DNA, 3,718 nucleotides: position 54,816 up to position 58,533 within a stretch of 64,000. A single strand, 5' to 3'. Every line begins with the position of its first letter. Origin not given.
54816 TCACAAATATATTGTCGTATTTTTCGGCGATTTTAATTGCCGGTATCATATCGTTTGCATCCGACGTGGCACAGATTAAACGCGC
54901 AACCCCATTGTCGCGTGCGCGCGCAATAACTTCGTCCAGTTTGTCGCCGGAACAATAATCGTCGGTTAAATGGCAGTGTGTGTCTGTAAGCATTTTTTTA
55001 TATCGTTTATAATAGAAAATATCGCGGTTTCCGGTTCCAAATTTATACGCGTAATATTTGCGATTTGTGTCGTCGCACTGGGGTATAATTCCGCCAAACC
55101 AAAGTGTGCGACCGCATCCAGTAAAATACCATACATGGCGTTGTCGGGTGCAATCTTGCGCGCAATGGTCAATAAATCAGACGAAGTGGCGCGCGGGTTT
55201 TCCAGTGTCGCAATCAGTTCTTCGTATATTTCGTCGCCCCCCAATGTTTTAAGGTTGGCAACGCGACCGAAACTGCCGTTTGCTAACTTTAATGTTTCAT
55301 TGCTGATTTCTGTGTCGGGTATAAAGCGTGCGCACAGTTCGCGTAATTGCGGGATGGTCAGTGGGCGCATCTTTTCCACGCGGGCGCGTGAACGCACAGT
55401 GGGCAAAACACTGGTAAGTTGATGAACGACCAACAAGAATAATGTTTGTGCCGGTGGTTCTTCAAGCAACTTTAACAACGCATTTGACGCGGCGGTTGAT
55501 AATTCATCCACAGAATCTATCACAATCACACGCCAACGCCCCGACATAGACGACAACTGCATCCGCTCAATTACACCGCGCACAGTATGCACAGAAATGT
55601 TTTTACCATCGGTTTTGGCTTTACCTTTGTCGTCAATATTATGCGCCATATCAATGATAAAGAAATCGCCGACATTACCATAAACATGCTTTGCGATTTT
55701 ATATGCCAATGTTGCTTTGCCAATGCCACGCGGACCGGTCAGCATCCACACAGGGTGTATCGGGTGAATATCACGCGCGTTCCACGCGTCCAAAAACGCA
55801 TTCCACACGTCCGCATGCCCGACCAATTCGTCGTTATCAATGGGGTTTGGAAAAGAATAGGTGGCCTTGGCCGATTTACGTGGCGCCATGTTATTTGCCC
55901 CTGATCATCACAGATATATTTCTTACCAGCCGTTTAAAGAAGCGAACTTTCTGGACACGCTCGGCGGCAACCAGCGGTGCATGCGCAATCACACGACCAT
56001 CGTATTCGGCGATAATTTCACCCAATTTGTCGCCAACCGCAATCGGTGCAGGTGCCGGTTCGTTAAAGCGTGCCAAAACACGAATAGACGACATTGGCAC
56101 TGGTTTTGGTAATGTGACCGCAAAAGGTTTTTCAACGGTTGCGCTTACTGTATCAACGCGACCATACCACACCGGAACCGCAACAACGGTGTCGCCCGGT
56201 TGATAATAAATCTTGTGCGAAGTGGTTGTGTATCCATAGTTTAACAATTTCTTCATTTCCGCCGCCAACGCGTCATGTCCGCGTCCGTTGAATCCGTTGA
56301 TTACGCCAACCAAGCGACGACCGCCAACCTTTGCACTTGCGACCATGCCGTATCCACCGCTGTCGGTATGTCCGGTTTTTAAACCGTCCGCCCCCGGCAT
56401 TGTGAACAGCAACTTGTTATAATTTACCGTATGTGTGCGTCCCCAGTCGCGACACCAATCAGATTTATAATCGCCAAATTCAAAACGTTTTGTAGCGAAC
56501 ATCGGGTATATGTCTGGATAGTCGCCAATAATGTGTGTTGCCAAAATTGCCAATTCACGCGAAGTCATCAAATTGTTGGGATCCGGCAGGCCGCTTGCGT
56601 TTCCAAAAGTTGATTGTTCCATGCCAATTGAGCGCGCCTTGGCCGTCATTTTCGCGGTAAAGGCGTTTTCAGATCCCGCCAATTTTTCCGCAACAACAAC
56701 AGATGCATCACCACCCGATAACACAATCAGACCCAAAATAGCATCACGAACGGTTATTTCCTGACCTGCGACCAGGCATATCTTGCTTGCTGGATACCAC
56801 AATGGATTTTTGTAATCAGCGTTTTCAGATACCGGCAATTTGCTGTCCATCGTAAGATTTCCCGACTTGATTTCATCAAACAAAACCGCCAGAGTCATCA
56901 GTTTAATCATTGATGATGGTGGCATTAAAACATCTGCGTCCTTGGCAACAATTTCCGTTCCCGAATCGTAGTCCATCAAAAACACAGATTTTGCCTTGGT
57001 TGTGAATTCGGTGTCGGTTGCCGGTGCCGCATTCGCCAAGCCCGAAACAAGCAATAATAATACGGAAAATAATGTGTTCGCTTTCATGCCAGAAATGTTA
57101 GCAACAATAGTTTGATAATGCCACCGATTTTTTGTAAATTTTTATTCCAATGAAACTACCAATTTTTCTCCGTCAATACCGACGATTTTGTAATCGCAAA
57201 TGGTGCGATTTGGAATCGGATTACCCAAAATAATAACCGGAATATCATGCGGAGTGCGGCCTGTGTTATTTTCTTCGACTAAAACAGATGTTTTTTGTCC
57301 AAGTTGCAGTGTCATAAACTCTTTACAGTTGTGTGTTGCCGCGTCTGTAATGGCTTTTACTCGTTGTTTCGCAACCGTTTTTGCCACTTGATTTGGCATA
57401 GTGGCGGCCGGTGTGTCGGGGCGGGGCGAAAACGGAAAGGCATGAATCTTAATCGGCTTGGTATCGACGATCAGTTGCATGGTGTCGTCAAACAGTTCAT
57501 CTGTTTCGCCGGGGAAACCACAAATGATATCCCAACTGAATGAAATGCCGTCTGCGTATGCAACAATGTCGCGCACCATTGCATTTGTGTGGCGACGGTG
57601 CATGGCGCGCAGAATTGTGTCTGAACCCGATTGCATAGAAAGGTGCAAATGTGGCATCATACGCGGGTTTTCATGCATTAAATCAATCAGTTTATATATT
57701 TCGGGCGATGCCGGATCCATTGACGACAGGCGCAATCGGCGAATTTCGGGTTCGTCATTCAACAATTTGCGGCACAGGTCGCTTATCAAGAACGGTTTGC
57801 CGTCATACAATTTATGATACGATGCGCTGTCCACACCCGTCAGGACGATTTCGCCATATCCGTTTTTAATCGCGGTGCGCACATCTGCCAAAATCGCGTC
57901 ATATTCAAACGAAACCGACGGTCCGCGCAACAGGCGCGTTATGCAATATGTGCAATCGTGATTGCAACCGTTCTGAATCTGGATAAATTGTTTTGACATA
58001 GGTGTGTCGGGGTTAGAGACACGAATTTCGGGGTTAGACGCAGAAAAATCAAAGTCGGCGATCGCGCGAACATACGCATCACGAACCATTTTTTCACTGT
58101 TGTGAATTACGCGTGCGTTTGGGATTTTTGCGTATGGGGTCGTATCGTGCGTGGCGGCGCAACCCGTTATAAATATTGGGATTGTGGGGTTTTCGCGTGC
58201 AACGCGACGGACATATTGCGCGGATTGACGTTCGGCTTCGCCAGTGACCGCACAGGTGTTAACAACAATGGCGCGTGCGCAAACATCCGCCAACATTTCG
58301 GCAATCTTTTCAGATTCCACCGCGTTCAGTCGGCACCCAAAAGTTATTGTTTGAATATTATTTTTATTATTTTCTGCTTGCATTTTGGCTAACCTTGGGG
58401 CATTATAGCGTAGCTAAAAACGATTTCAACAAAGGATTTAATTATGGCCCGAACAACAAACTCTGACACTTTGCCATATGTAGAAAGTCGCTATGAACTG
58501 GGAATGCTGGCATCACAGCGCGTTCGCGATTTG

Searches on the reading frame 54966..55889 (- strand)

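Call 39: search_protein_families(library=pfam, proteins=[window:54966-55889:-], max_evalue=0.001)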
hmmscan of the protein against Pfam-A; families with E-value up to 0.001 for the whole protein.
window:54966-55889:- (307 aa): 7 families
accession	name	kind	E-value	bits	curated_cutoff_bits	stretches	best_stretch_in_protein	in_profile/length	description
PF13177.12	DNA_pol3_delta2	-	5.4e-26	91.9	27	1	47-177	21-160/161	DNA polymerase III, delta subunit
PF00004.35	AAA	-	3.6e-08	34.4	21.2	1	49-172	2-124/131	ATPase family associated with various cellular activities (AAA)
PF13191.12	AAA_16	-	4.1e-05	24.6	32.6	0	22-144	2-158/167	AAA ATPase domain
PF13173.12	AAA_14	-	0.00013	22.4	27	1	46-142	3-85/129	AAA domain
PF13479.12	AAA_24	-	0.00022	21.6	27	1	48-136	5-82/195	AAA domain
PF13604.12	AAA_30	-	0.00082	19.6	27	0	48-168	21-138/191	AAA domain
PF24883.2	NPHP3_N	-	0.00097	19.8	24.8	0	101-144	107-148/164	Nephrocystin 3, N-terminal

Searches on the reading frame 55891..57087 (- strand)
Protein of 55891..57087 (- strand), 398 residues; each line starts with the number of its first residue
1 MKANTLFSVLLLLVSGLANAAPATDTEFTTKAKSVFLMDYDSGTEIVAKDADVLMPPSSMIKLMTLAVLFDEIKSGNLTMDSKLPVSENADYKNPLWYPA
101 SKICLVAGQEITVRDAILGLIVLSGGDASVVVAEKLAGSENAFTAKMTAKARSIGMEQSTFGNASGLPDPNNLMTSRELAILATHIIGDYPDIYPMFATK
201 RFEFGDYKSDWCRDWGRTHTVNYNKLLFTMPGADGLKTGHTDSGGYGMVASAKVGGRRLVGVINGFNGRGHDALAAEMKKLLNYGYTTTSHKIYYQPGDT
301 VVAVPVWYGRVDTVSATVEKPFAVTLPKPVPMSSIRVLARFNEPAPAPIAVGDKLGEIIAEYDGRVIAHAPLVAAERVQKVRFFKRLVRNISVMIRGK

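Call 39: search_protein_families(library=pfam, proteins=[window:55891-57087:-], max_evalue=0.001)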
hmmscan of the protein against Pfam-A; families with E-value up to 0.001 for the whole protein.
window:55891-57087:- (398 aa): 3 families
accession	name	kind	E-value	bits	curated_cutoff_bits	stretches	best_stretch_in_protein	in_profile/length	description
PF00768.25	Peptidase_S11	-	7.4e-50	170.1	27.6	1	27-263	7-234/239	D-alanyl-D-alanine carboxypeptidase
PF07943.18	PBP5_C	-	4.4e-13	49.6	21.2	1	295-380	7-91/91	Penicillin-binding protein 5, C-terminal domain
PF13354.11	Beta-lactamase2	-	1.2e-09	38.3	22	1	34-187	1-147/214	Beta-lactamase enzyme family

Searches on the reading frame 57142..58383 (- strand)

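Call 39: search_protein_families(library=pfam, proteins=[window:57142-58383:-], max_evalue=0.001)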
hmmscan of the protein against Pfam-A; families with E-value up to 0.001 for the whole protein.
window:57142-58383:- (413 aa): 2 families
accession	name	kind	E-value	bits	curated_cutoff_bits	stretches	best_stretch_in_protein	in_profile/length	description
PF04055.27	Radical_SAM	-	4.3e-23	82.7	29.5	1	134-305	1-166/166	Radical SAM superfamily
PF00919.26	UPF0004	-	1.9e-13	50.7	27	1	11-86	3-88/98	Uncharacterized protein family UPF0004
